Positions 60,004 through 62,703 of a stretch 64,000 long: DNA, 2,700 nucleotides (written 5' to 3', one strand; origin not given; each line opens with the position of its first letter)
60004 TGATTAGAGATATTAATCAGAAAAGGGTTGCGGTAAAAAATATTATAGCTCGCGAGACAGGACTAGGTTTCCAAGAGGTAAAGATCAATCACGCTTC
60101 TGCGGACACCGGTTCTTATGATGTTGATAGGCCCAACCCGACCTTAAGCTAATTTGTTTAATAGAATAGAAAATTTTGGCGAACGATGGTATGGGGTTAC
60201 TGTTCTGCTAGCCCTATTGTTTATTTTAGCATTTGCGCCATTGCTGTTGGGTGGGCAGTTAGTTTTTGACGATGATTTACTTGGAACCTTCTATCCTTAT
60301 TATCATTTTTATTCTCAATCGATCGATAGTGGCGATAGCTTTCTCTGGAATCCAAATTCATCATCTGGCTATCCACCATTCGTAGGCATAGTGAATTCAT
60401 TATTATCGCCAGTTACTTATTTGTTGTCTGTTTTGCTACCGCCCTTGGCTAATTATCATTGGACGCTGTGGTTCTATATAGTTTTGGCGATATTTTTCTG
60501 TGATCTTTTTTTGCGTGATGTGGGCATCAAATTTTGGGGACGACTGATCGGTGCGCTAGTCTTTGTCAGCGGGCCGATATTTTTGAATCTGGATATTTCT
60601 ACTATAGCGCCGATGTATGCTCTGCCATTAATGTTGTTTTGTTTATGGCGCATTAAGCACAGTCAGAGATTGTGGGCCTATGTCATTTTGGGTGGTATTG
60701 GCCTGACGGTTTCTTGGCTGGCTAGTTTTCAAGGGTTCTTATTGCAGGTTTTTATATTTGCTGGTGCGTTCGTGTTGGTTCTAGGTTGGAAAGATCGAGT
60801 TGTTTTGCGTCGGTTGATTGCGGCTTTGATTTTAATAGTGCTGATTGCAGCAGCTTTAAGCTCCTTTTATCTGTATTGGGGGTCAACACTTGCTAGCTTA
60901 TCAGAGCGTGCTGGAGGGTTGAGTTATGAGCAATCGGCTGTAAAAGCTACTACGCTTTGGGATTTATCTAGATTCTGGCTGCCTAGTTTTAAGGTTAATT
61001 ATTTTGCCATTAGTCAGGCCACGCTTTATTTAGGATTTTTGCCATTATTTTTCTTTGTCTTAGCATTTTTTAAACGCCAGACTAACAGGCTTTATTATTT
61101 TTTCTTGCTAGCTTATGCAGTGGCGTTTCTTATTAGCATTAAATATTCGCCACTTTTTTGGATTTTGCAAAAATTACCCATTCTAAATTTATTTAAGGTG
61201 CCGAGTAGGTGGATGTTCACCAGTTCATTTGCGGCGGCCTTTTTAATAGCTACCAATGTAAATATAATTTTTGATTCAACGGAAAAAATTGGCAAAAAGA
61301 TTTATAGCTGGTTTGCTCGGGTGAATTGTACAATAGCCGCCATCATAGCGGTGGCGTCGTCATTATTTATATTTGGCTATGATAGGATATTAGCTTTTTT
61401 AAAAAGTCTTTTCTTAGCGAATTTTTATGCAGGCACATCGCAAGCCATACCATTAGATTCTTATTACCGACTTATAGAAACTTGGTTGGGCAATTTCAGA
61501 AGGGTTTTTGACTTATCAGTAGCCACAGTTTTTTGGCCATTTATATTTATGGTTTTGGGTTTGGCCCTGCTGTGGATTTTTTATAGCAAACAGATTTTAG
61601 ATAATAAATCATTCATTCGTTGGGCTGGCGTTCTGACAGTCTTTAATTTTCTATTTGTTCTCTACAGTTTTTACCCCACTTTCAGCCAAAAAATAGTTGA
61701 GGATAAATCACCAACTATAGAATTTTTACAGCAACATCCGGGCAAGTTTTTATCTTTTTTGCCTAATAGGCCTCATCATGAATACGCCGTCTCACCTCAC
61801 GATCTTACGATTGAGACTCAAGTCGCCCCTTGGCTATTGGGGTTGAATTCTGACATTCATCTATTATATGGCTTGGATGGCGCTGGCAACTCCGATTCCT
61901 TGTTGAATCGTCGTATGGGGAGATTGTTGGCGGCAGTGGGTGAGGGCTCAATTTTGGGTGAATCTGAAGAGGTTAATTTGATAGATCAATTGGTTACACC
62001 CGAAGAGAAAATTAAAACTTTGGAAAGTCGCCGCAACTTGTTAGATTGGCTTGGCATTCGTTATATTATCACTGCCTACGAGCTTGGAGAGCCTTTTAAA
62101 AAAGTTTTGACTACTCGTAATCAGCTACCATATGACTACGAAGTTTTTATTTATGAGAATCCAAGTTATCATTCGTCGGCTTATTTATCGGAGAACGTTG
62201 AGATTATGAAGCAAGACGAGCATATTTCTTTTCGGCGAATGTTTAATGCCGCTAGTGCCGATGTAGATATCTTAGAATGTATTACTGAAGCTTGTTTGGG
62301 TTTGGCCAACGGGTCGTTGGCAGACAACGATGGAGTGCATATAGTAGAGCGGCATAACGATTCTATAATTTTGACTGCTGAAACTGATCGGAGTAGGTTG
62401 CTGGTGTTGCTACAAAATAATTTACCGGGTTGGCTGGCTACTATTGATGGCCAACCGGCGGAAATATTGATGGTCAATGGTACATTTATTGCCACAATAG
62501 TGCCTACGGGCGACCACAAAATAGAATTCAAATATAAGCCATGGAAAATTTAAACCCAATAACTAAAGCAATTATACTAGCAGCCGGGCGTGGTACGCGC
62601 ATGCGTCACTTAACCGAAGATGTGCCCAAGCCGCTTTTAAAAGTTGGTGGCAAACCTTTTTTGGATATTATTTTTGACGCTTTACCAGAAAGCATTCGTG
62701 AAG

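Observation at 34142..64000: About 30 kb glycan-assembly locus built from repeated GT2 / flippase-like / GT-C three-component modules plus seven GT4 enzymes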

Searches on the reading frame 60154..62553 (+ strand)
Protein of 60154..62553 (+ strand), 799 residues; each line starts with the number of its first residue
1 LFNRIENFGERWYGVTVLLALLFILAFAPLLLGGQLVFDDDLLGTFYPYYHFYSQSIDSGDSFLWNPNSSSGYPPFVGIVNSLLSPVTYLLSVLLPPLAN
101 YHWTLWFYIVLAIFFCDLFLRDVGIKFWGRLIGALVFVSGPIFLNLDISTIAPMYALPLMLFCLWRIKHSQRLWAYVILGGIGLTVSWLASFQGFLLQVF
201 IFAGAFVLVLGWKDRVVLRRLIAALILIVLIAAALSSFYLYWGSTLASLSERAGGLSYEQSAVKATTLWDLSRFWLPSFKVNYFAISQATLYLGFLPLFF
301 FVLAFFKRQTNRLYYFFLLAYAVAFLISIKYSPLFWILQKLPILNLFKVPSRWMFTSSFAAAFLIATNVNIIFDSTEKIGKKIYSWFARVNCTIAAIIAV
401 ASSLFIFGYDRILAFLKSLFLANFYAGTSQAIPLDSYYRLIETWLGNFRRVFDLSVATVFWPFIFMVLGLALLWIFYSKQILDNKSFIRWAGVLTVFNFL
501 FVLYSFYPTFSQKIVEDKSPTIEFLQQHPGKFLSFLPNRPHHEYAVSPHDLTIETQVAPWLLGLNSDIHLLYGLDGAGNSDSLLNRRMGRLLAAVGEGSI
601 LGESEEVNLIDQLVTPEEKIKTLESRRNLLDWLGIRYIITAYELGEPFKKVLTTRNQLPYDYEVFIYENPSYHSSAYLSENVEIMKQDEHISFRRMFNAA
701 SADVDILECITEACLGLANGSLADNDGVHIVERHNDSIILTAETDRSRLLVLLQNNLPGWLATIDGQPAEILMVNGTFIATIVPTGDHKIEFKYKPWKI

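Call 5: search_protein_families(library=pfam, proteins=[window:60154-62553:+], max_evalue=0.01)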
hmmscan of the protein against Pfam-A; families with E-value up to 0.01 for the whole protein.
window:60154-62553:+ (799 aa): 1 family
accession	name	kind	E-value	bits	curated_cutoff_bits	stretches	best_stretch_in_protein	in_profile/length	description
PF09586.16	YfhO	-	1.7e-06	27.2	28.5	1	729-797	757-826/835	Bacterial membrane protein YfhO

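Call 10: search_protein_families(library=ncbifam, proteins=[window:60154-62553:+], max_evalue=0.001)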
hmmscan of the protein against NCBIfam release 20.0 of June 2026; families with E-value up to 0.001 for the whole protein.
window:60154-62553:+ (799 aa): 0 families

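Call 16: search_solved_structures(query=window:60154-62553:+, max_evalue=1)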
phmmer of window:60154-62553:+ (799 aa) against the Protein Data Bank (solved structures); distinct sequences matched with E-value up to 1: 0.

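Call 24: find_homologous_proteins(query=window:60154-62550:+, max_evalue=0.00001)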
Query window:60154-62550:+ (799 aa): 22 proteins with E <= 0.00001 among 8000 candidates.
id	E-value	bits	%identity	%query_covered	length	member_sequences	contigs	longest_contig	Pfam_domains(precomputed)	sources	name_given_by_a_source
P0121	0.0e+0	1803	100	100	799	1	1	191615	PF09586.17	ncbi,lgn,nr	ncbi:MAG: hypothetical protein Q8O87_03475 [bacterium]|nr:hypothetical protein [bacterium]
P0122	8.2e-247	840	52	95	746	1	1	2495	PF09586.17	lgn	-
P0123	2.7e-157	544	37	100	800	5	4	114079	PF09586.17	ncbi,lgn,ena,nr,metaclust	ncbi:MAG: hypothetical protein A3I44_03670 [Candidatus Sungbacteria bacterium RIFCSPLOWO2_02_FULL_51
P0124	1.5e-107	379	32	99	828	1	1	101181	PF09586.17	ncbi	ncbi:MAG: YfhO family protein [bacterium]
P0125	1.0e-85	307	30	98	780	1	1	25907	PF09586.17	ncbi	-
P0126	2.9e-62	229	26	99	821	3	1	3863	PF09586.17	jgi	-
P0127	2.1e-57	213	27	97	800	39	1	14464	PF09586.17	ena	-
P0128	5.1e-56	209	27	94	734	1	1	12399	-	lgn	-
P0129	2.7e-37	147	24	98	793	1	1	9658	-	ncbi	-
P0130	8.1e-19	86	25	49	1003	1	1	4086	PF09586.17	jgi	jgi:hypothetical protein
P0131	1.2e-15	75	23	29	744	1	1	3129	PF09586.17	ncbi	-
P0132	2.0e-15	75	25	24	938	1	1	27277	PF09586.17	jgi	jgi:hypothetical protein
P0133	6.5e-13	66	27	24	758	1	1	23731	PF09586.17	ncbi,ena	-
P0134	3.5e-12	64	28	24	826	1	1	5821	-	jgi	jgi:hypothetical protein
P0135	2.6e-11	61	28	23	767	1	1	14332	PF09586.17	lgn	-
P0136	4.6e-11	60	27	24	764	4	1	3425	PF09586.17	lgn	-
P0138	7.3e-10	56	26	21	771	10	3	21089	PF09586.17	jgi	jgi:hypothetical protein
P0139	2.0e-9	55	30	17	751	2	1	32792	PF09586.17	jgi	jgi:uncharacterized membrane protein YfhO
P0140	6.4e-8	50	25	24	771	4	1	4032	PF09586.17,PF13231.13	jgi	jgi:hypothetical protein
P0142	3.9e-7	47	22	96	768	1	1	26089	PF09586.17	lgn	-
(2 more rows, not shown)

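Call 26: find_encoding_contigs(protein=P0121, flank=10000, max_places=3)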
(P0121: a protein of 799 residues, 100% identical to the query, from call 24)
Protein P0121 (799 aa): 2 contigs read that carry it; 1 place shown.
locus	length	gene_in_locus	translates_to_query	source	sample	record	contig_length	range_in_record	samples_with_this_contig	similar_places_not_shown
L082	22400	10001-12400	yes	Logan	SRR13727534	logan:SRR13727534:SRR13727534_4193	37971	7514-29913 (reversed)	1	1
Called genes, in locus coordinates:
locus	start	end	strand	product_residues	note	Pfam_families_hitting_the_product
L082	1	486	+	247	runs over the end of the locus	PF01040:UbiA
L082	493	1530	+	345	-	PF01073:3Beta_HSD, PF01370:Epimerase, PF02719:Polysacc_synt_2, PF04321:RmlD_sub_bind, PF13460:NAD_binding_10, PF16363:GDP_Man_Dehyd, PF07993:NAD_binding_4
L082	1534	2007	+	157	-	-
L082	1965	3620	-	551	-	PF13231:PMT_2 (weak)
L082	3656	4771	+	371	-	PF13439:Glyco_transf_4, PF13579:Glyco_trans_4_4 (weak), PF00534:Glycos_transf_1, PF20706:GT4-conflict (weak), PF13692:Glyco_trans_1_4, PF13524:Glyco_trans_1_2 (faint)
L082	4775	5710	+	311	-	PF03966:Trm112p, PF08003:Methyltransf_9, PF13489:Methyltransf_23, PF02353:CMAS, PF13847:Methyltransf_31, PF08241:Methyltransf_11, PF08242:Methyltransf_12, PF13649:Methyltransf_25, +3 more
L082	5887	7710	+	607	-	PF13522:GATase_6, PF13537:GATase_7, PF00733:Asn_synthase, PF24167:DUF7411 (weak)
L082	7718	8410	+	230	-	PF01209:Ubie_methyltran, PF13489:Methyltransf_23, PF07021:MetW (weak), PF13847:Methyltransf_31, PF08241:Methyltransf_11, PF08242:Methyltransf_12, PF13649:Methyltransf_25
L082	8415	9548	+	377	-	PF13439:Glyco_transf_4, PF13579:Glyco_trans_4_4 (faint), PF20706:GT4-conflict, PF00534:Glycos_transf_1, PF13692:Glyco_trans_1_4, PF13524:Glyco_trans_1_2 (weak)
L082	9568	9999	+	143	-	-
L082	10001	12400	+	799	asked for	PF09586:YfhO (weak)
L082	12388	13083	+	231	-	PF00483:NTP_transferase, PF12804:NTP_transf_3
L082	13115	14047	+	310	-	PF00535:Glycos_transf_2, PF10111:Glyco_tranf_2_2 (weak)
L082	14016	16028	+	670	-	PF01408:GFO_IDH_MocA, PF01266:DAO, PF13450:NAD_binding_8 (weak)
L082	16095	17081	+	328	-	PF00288:GHMP_kinases_N, PF08544:GHMP_kinases_C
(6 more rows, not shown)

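Call 29: search_solved_structures(query=A2, max_evalue=1)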
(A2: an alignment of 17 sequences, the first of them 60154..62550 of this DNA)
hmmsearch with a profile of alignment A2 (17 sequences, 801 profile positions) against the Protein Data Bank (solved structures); distinct sequences matched with E-value up to 1: 3.
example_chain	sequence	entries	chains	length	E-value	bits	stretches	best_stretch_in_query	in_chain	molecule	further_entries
3lvs_A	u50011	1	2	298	0.71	11.3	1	131-202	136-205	FARNESYL DIPHOSPHATE SYNTHASE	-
3m0g_A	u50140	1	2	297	0.71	11.3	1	131-202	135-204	Farnesyl diphosphate synthase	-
8eoi_F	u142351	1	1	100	0.98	10.9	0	180-242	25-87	ER membrane protein complex subunit 6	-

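Call 55: predict_structure(alignment_id=A2)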
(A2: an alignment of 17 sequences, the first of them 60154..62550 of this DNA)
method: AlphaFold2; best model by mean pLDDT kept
length: 799 residues; sequences in the alignment: 17
mean_pLDDT: 87.6   pTM: 0.88
mean pLDDT of the five models: 87.6, 86.6, 85.3, 84.8, 84.6
residues with pLDDT >= 90: 383; 70-90: 368; 50-70: 46; < 50: 2
segments of 3 or more residues with pLDDT < 50: none
pLDDT, mean of each block of 10 residues (from residue 1): 92 95 92 89 89 90 88 83 83 89 94 97 96 94 83 94 94 93 93 89 96 91 96 91 87 81 85 83 67 92 88 94 92 90 84 92 97 89 89 88 89 91 77 74 84 88 94 93 95 95 89 90 93 76 63 85 86 88 85 75 60 79 87 93 89 84 91 91 78 77 82 73 83 93 92 92 95 91 94 82
secondary structure, 60 per line:
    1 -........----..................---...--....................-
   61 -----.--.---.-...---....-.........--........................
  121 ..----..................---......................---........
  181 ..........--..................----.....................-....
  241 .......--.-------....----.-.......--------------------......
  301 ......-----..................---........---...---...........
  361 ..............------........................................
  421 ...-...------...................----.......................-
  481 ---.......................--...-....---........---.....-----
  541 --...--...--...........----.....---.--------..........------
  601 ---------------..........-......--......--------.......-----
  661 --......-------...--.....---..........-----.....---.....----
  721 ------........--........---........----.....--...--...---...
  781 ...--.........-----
elements in order (helices of 4 or more, strands of 3 or more residues): H2-9 H14-31 E35-37 H40-59 H81-84 H86-94 H97-122 H127-144 H148-169 H173-190 H193-210 H215-235 H237-247 H258-261 H268-274 H295-306 H312-328 H333-340 H350-374 H381-423 H434-452 H457-479 H484-506 E509-511 H513-516 H520-527 E531-535 H553-563 H568-572 H586-594 H616-625 H627-632 E635-640 E649-655 E663-668 E676-678 E681-685 H689-698 E704-708 H712-716 E727-734 E737-744 E748-755 E760-764 E767-769 E772-774 E778-783 E786-794

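Call 57: fold_search(model_id=the predicted structure, library=pdb)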
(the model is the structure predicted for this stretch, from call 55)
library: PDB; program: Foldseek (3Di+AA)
matches with E <= 10: 285; with E <= 0.001: 9
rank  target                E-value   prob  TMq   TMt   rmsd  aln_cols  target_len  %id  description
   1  6wby                  1.1e-06  1.00  0.41  0.28  20.8       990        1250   11  Single-Particle Cryo-EM Structure of Arabinofuranosyltransferase AftD from Mycobacteria, Mutant R1389S Class 2 (released 2020-05-13)
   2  6w98_A                4.4e-06  1.00  0.41  0.27  21.7       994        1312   12  Single-Particle Cryo-EM Structure of Arabinofuranosyltransferase AftD from Mycobacteria (released 2020-05-13)
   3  5f15                  7.3e-06  1.00  0.39  0.54   8.9       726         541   10  Crystal Structure of ArnT from Cupriavidus metallidurans bound to Undecaprenyl phosphate (released 2016-02-17)
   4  5ezm                  1.7e-05  1.00  0.42  0.58   8.3       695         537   13  Crystal Structure of ArnT from Cupriavidus metallidurans in the apo state (released 2016-02-17)
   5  6wbx                  3.3e-05  1.00  0.33  0.23  23.6       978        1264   12  Single-Particle Cryo-EM Structure of Arabinofuranosyltransferase AftD from Mycobacteria, Mutant R1389S Class 1 (released 2020-05-13)
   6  8age_A                1.8e-04  1.00  0.34  0.40  14.9       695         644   10  Structure of yeast oligosaccharylransferase complex with acceptor peptide bound (released 2022-12-07)
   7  7oci_F                3.8e-04  1.00  0.33  0.40  15.4       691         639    9  Cryo-EM structure of yeast Ost6p containing oligosaccharyltransferase complex (released 2022-02-16)
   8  3waj                  6.9e-04  1.00  0.29  0.29  17.8       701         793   12  Crystal structure of the Archaeoglobus fulgidus oligosaccharyltransferase (O29867_ARCFU) complex with Zn and sulfate (released 2013-10-30)
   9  7e9s_A                7.8e-04  1.00  0.34  0.32  21.9       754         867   13  Archaeal oligosaccharyltransferase AglB from Archaeoglobus fulgidus in complex with an inhibitory peptide and a dolich (released 2021-09-08)
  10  8agc_A                1.0e-03  1.00  0.30  0.34  17.6       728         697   10  Structure of yeast oligosaccharylransferase complex with lipid-linked oligosaccharide and non-acceptor peptide bound (released 2022-12-07)
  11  6s7o_A                1.1e-03  1.00  0.39  0.46  13.1       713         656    9  Cryo-EM structure of human oligosaccharyltransferase complex OST-A (released 2019-12-18)
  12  3wak                  1.2e-03  1.00  0.32  0.30  16.8       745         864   13  Crystal structure of the Archaeoglobus fulgidus oligosaccharyltransferase (O29867_ARCFU) in the apo form (released 2013-10-30)
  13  8b6l_I                1.3e-03  1.00  0.38  0.44  13.6       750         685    9  Subtomogram average of the human Sec61-TRAP-OSTA-translocon (released 2022-12-07)
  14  8if8_C                1.3e-03  1.00  0.32  0.40  19.3       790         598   10  Arabinosyltransferase AftA (released 2023-05-31)
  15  9n9j_I                1.4e-03  1.00  0.36  0.41  18.0       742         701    9  Structure of a GRP94 folding intermediate engaged with a CCDC134- and FKBP11-bound secretory translocon (released 2025-11-19)
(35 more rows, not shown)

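Call 92: find_encoding_contigs(protein=P0123, flank=6000, max_places=1)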
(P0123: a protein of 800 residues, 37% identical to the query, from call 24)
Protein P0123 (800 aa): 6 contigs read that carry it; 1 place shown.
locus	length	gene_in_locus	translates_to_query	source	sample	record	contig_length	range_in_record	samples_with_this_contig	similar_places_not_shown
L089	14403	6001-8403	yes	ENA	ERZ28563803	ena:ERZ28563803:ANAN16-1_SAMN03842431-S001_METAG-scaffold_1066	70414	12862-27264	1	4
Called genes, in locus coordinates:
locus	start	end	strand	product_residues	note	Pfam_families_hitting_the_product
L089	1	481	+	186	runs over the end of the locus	PF00132:Hexapep (weak)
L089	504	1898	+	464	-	-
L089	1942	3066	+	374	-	PF03102:NeuB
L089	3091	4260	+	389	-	PF02350:Epimerase_2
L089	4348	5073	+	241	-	PF02348:CTP_transf_3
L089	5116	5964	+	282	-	PF03721:UDPG_MGDP_dh_N, PF00984:UDPG_MGDP_dh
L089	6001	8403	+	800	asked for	PF09586:YfhO (weak)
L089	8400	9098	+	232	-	PF00483:NTP_transferase, PF12804:NTP_transf_3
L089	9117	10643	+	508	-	PF02310:B12-binding, PF04055:Radical_SAM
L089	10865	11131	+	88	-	PF12840:HTH_20 (weak), PF01022:HTH_5 (weak)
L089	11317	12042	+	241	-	-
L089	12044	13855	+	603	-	PF01471:PG_binding_1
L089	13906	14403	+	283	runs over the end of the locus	PF00574:CLP_protease (faint), PF25145:NfeD1b_N, PF01343:Peptidase_S49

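Call 93: find_encoding_contigs(protein=P0124, flank=6000, max_places=1)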
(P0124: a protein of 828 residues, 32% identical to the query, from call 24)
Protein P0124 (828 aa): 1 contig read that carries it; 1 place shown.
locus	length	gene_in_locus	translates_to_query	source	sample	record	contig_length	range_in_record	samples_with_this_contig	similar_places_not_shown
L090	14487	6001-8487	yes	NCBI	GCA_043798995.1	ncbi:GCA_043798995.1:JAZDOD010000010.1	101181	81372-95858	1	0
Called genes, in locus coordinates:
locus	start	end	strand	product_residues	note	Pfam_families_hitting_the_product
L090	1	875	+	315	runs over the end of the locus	PF01073:3Beta_HSD, PF01370:Epimerase, PF02719:Polysacc_synt_2, PF04321:RmlD_sub_bind, PF05368:NmrA (faint), PF07993:NAD_binding_4 (weak), PF16363:GDP_Man_Dehyd, PF13460:NAD_binding_10 (weak)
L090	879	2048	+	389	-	PF00155:Aminotran_1_2, PF01212:Beta_elim_lyase (weak), PF01041:DegT_DnrJ_EryC1 (weak), PF01053:Cys_Met_Meta_PP (weak)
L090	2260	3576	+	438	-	PF01041:DegT_DnrJ_EryC1, PF00155:Aminotran_1_2 (weak)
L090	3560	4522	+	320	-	PF00535:Glycos_transf_2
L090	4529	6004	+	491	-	PF02310:B12-binding, PF04055:Radical_SAM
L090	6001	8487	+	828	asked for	PF09586:YfhO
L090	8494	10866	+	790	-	PF09586:YfhO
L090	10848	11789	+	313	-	PF03706:LPG_synthase_TM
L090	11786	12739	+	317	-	PF00535:Glycos_transf_2, PF10111:Glyco_tranf_2_2 (faint)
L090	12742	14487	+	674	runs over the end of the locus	PF13522:GATase_6, PF13537:GATase_7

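Call 94: find_encoding_contigs(protein=P0125, flank=6000, max_places=1)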
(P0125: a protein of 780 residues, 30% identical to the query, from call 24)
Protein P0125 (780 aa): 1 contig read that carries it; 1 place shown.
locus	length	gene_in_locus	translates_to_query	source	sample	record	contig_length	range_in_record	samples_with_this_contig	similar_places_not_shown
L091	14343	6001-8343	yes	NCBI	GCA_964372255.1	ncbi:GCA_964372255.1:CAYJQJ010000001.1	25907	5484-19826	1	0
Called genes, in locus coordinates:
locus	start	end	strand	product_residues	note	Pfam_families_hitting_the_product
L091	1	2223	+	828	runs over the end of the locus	PF09586:YfhO (weak)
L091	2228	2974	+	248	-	PF00535:Glycos_transf_2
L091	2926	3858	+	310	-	PF13489:Methyltransf_23, PF07021:MetW (faint), PF08241:Methyltransf_11, PF08242:Methyltransf_12, PF13649:Methyltransf_25, PF13847:Methyltransf_31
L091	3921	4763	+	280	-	PF04321:RmlD_sub_bind, PF01370:Epimerase, PF02719:Polysacc_synt_2, PF16363:GDP_Man_Dehyd, PF07993:NAD_binding_4 (faint)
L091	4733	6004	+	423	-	PF08421:Methyltransf_13, PF13489:Methyltransf_23, PF08242:Methyltransf_12 (weak), PF08484:Methyltransf_14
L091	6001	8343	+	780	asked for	PF09586:YfhO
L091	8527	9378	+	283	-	PF00535:Glycos_transf_2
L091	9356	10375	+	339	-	PF01073:3Beta_HSD, PF01370:Epimerase, PF02719:Polysacc_synt_2, PF04321:RmlD_sub_bind, PF07993:NAD_binding_4, PF08659:KR (weak), PF16363:GDP_Man_Dehyd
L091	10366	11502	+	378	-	PF01041:DegT_DnrJ_EryC1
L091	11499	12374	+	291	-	PF00551:Formyl_trans_N, PF02911:Formyl_trans_C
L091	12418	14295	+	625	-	PF13522:GATase_6, PF13537:GATase_7, PF00733:Asn_synthase, PF02540:NAD_synthase (weak)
